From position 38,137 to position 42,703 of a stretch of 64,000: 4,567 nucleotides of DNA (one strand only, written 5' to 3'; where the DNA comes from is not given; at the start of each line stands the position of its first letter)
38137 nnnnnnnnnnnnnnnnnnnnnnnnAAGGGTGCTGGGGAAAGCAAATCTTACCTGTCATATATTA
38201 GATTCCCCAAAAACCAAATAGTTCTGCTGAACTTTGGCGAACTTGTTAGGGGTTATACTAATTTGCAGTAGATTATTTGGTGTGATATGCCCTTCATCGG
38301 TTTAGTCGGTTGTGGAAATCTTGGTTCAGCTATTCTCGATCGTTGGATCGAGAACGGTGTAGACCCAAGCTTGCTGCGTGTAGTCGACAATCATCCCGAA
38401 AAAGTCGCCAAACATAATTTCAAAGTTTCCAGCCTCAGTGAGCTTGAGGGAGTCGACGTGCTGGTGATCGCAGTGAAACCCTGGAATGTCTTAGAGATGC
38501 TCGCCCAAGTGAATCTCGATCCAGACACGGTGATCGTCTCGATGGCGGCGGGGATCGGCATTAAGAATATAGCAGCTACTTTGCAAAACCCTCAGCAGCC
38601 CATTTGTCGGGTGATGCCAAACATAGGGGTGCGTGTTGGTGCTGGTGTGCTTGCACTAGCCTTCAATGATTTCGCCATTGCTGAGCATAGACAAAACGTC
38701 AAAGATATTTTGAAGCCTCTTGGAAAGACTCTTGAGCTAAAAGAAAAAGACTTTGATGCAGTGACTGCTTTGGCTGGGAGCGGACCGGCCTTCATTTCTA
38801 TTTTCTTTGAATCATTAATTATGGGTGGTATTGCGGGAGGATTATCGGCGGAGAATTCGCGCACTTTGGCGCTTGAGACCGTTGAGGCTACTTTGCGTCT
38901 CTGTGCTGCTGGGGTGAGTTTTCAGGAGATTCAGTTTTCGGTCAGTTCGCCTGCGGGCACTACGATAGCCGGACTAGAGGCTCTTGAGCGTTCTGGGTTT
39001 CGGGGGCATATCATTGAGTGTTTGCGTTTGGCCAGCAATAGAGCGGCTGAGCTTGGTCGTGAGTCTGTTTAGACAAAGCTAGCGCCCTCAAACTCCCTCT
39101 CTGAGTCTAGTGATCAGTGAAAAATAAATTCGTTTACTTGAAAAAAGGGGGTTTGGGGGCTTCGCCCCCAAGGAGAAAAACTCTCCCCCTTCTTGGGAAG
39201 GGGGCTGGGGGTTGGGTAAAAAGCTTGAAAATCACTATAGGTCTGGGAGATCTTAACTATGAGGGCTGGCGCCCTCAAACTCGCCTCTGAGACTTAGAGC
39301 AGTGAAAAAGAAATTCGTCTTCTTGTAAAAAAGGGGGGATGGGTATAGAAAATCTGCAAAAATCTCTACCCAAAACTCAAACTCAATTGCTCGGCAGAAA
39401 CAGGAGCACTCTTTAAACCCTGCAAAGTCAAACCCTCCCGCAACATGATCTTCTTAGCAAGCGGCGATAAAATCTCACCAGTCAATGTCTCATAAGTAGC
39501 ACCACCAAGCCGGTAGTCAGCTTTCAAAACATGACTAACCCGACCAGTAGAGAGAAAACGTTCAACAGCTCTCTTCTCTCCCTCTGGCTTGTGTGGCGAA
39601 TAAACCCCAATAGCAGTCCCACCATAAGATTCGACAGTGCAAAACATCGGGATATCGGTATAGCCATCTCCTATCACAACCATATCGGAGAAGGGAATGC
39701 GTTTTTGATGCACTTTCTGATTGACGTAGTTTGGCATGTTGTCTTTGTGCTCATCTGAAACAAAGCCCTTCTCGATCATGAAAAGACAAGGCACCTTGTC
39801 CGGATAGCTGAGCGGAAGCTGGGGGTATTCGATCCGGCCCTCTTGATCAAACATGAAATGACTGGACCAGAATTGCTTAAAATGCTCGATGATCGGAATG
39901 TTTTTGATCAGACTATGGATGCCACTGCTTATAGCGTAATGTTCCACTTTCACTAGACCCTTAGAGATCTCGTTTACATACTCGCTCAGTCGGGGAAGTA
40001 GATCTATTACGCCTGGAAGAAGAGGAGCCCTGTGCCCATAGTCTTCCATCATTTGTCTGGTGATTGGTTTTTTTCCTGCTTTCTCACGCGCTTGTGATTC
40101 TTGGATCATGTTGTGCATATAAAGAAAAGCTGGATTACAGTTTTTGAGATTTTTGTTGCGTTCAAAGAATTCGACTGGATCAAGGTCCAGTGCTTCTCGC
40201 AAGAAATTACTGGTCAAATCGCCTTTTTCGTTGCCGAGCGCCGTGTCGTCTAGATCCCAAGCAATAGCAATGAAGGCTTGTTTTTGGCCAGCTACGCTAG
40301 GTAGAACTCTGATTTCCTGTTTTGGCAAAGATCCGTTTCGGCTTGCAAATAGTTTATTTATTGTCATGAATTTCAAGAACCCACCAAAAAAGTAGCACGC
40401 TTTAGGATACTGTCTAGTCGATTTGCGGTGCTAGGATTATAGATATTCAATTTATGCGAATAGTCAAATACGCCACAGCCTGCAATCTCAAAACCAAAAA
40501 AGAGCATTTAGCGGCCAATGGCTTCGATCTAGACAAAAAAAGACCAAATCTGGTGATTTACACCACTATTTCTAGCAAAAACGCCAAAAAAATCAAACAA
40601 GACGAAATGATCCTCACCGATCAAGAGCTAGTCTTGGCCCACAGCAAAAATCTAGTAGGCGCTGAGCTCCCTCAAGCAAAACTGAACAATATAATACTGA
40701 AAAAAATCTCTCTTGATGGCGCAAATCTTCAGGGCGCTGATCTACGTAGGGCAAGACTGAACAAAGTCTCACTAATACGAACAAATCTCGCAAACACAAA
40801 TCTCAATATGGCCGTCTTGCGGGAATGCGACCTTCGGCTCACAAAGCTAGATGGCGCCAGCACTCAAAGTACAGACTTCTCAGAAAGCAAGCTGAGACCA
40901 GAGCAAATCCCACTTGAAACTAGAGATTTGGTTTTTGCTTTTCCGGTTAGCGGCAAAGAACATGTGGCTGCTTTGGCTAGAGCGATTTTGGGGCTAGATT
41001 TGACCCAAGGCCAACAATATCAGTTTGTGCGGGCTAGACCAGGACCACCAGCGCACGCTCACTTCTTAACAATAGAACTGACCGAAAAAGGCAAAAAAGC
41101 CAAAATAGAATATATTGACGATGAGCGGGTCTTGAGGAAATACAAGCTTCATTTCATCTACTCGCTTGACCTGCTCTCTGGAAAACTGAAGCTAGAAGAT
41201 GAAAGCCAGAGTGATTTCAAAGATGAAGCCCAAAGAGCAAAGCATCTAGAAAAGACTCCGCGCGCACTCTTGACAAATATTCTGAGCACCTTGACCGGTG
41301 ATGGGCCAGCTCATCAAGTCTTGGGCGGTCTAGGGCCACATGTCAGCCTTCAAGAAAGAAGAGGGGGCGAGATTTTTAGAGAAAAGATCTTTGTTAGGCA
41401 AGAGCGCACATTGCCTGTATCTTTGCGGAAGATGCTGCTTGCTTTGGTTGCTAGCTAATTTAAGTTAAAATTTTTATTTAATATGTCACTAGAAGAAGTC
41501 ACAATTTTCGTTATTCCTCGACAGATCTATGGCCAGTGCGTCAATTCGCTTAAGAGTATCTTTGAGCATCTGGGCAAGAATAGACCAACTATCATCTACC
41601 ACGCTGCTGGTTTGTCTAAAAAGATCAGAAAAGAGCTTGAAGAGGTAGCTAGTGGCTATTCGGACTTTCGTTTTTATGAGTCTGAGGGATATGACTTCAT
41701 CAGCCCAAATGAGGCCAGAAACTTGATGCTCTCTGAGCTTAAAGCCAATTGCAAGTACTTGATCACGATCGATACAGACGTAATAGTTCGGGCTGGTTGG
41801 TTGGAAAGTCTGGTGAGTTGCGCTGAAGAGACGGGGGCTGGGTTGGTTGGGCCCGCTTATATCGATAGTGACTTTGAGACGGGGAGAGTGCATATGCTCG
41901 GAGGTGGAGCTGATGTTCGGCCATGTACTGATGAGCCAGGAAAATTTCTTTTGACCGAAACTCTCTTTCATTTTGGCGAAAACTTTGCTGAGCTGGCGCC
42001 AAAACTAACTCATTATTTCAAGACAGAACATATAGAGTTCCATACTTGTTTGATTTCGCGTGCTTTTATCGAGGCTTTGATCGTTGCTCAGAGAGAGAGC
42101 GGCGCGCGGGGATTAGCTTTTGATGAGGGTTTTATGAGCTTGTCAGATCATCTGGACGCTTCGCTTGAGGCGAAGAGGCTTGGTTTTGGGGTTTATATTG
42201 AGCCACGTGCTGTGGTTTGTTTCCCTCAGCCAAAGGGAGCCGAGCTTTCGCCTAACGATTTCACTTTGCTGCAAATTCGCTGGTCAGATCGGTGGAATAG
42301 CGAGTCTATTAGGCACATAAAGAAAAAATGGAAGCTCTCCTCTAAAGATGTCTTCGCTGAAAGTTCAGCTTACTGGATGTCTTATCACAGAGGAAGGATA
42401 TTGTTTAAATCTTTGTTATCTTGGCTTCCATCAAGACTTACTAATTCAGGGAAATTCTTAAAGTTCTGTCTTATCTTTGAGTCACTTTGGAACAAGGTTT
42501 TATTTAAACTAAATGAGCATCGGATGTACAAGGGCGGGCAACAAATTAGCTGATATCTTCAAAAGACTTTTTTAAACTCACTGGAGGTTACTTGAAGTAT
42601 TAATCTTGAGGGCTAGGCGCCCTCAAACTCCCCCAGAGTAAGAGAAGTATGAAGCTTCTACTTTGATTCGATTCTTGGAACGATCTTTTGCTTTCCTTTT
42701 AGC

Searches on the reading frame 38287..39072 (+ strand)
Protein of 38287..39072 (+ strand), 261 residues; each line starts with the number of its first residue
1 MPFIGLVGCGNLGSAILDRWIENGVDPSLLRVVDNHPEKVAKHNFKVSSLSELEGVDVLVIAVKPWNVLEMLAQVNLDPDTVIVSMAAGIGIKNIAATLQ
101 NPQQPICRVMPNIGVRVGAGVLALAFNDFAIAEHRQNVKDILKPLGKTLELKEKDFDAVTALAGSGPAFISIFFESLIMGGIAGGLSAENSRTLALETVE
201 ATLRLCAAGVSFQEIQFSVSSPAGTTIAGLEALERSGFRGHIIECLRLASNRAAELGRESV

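Call 21: find_encoding_contigs(protein=window:38287-39072:+, flank=10000, max_places=10)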
Protein window:38287-39072:+ (261 aa): no gene with exactly this product is on record in the collection.

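Call 22: search_protein_families(library=pfam, proteins=[window:38287-39072:+])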
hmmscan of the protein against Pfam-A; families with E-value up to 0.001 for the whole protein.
window:38287-39072:+ (261 aa): 3 families
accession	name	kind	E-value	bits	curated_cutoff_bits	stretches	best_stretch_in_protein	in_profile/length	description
PF14748.11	P5CR_dimer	-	2.2e-28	99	25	1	153-256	1-105/105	Pyrroline-5-carboxylate reductase dimerisation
PF03807.23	F420_oxidored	-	5.4e-10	40.2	21.6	1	4-89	2-94/94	NADP oxidoreductase coenzyme F420-dependent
PF02558.23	ApbA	-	0.00016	21.7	22.2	1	30-107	41-120/150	Ketopantoate reductase PanE/ApbA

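Call 29: find_homologous_proteins(query=window:38287-39072:+, max_evalue=1e-40)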
Query window:38287-39072:+ (261 aa): 21 proteins with E <= 1e-40 among 8000 candidates.
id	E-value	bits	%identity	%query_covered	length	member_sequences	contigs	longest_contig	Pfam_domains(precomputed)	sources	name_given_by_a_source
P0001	4.1e-164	562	100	100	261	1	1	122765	PF14748.12,PF03807.24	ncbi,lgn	-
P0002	3.1e-108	379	66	100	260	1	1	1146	PF14748.12,PF03807.24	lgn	-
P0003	1.5e-105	370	65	100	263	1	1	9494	PF14748.12,PF03807.24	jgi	jgi:pyrroline-5-carboxylate reductase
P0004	7.6e-104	365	64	100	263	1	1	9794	PF14748.12,PF03807.24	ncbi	-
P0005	3.2e-103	363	62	100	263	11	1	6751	PF14748.12,PF03807.24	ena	-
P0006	2.1e-102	360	63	98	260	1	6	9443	PF14748.12,PF03807.24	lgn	-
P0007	5.4e-101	355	64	98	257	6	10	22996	PF14748.12,PF03807.24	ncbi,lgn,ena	ncbi:MAG: pyrroline-5-carboxylate reductase [Candidatus Melainabacteria bacterium]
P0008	1.9e-99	350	63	100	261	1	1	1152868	PF14748.12,PF03807.24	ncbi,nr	ncbi:MAG: pyrroline-5-carboxylate reductase [Candidatus Caenarcaniphilales bacterium]|nr:pyrroline-5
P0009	2.5e-99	350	61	98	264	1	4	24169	PF14748.12,PF03807.24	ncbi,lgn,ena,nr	ncbi:MAG: pyrroline-5-carboxylate reductase [Candidatus Caenarcaniphilales bacterium]|nr:pyrroline-5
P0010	3.3e-99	349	60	100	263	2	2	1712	PF14748.12,PF03807.24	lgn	-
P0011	4.1e-99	349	61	98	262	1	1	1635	PF14748.12,PF03807.24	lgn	-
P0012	3.2e-98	346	60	100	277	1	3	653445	PF14748.12,PF03807.24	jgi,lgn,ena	jgi:pyrroline-5-carboxylate reductase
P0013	7.2e-95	335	57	100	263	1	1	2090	PF14748.12,PF03807.24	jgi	jgi:pyrroline-5-carboxylate reductase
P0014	1.1e-92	328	56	100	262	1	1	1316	PF14748.12,PF03807.24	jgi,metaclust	metaclust:\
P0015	1.9e-90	321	55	100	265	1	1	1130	PF14748.12,PF03807.24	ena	-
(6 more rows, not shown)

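Call 30: find_encoding_contigs(protein=P0001, flank=10000, max_places=10)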
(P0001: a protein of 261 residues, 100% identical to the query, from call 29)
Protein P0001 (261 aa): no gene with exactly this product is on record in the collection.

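Call 31: list_cluster_members(proteins=[P0001])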
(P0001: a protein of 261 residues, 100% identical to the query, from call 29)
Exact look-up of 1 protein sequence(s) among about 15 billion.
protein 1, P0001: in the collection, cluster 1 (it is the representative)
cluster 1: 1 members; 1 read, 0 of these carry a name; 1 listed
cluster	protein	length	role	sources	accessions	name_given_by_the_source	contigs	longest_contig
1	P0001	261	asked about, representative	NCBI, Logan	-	-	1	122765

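Call 67: find_encoding_contigs(protein=P0008, flank=10000, max_places=2)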
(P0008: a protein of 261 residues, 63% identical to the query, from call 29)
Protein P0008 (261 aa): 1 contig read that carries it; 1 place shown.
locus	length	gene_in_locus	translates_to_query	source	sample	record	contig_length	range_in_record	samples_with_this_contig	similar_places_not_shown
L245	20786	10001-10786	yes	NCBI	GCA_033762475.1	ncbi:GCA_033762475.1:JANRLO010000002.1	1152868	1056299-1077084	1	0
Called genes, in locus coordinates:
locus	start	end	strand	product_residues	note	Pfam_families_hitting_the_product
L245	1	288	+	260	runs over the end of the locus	-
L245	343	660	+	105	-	-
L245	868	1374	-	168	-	-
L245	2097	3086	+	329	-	PF01075:Glyco_transf_9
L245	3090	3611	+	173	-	-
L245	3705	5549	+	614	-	PF01558:POR, PF01855:POR_N, PF17147:PFOR_II (weak)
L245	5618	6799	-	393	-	-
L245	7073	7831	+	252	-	-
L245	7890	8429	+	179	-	PF01842:ACT, PF22629:ACT_AHAS_ss, PF13710:ACT_5, PF10369:ALS_ss_C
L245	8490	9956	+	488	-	PF20154:LNT_N (weak), PF00795:CN_hydrolase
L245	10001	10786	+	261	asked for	PF03807:F420_oxidored, PF14748:P5CR_dimer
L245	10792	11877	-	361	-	-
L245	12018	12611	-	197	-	PF00475:IGPD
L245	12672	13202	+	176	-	PF25087:GMPPB_C (faint), PF21711:DCTN5 (weak), PF14602:Hexapep_2 (faint), PF25084:LbH_EIF2B, PF00132:Hexapep (weak)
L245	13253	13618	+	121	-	PF04020:Phage_holin_4_2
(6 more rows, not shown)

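Call 68: find_encoding_contigs(protein=P0012, flank=10000, max_places=2)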
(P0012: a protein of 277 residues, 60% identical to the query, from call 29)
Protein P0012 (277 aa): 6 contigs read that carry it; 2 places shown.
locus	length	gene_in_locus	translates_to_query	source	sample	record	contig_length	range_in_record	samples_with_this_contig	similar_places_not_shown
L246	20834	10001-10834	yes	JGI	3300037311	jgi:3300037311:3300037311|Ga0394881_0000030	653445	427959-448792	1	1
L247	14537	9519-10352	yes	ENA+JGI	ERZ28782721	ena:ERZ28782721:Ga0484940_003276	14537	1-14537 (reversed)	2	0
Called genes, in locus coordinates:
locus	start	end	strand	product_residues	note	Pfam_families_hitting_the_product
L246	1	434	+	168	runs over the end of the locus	PF00583:Acetyltransf_1 (weak), PF13673:Acetyltransf_10 (faint), PF13508:Acetyltransf_7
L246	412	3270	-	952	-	PF02739:5_3_exonuc_N, PF01367:5_3_exonuc, PF01612:DNA_pol_A_exo1, PF22619:DNA_polI_exo1 (weak), PF00476:DNA_pol_A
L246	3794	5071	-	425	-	PF00202:Aminotran_3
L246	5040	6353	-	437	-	PF01979:Amidohydro_1, PF07969:Amidohydro_3 (weak)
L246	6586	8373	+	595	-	-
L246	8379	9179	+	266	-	PF02548:Pantoate_transf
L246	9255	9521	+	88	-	-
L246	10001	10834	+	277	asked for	PF03807:F420_oxidored, PF14748:P5CR_dimer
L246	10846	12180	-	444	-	-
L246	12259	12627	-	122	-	-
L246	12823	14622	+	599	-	-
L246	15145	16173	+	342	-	PF00140:Sigma70_r1_2, PF04542:Sigma70_r2, PF04539:Sigma70_r3, PF04545:Sigma70_r4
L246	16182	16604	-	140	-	-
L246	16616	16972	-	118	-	-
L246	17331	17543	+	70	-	-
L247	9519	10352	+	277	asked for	PF03807:F420_oxidored, PF14748:P5CR_dimer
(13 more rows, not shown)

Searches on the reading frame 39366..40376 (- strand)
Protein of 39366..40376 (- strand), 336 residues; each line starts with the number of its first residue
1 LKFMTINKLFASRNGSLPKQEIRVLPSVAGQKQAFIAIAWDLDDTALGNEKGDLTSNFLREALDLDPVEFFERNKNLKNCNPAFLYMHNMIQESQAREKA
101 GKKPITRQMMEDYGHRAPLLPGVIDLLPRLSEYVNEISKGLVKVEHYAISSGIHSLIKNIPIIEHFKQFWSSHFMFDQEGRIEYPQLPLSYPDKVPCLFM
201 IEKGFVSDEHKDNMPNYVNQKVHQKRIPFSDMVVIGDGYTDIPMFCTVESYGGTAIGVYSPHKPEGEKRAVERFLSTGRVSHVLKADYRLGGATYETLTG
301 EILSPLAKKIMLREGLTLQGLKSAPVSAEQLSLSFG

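Call 22: search_protein_families(library=pfam, proteins=[window:39366-40376:-])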
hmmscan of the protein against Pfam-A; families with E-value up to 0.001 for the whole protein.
window:39366-40376:- (336 aa): 0 families

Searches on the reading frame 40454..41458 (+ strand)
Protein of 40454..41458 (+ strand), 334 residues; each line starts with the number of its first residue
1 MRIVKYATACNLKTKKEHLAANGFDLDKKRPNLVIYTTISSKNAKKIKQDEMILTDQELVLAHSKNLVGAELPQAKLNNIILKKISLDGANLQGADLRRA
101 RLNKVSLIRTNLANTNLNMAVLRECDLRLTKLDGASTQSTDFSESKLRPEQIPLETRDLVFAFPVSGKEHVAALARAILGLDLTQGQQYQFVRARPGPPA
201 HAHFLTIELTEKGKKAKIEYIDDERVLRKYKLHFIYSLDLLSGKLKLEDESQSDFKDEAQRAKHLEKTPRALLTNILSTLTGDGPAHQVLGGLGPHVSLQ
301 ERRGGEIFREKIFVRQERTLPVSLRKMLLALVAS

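Call 22: search_protein_families(library=pfam, proteins=[window:40454-41458:+])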
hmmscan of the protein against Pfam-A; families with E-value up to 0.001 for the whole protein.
window:40454-41458:+ (334 aa): 2 families
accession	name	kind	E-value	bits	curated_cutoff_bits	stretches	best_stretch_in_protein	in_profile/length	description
PF00805.28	Pentapeptide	-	6.9e-14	51.5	20.2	1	66-103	2-39/40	Pentapeptide repeats (8 copies)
PF13599.13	Pentapeptide_4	-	1.7e-12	47.6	38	2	70-134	11-75/78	Pentapeptide repeat region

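Call 91: find_encoding_contigs(protein=window:40454-41458:+, flank=10000, max_places=5)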
Protein window:40454-41458:+ (334 aa): no gene with exactly this product is on record in the collection.

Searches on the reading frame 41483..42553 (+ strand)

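Call 22: search_protein_families(library=pfam, proteins=[window:41483-42553:+])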
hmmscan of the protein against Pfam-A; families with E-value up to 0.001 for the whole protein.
window:41483-42553:+ (356 aa): 1 family
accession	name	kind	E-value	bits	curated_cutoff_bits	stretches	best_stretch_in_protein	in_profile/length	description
PF00535.33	Glycos_transf_2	-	0.00015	22.2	23.3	1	50-137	43-126/168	Glycosyl transferase family 2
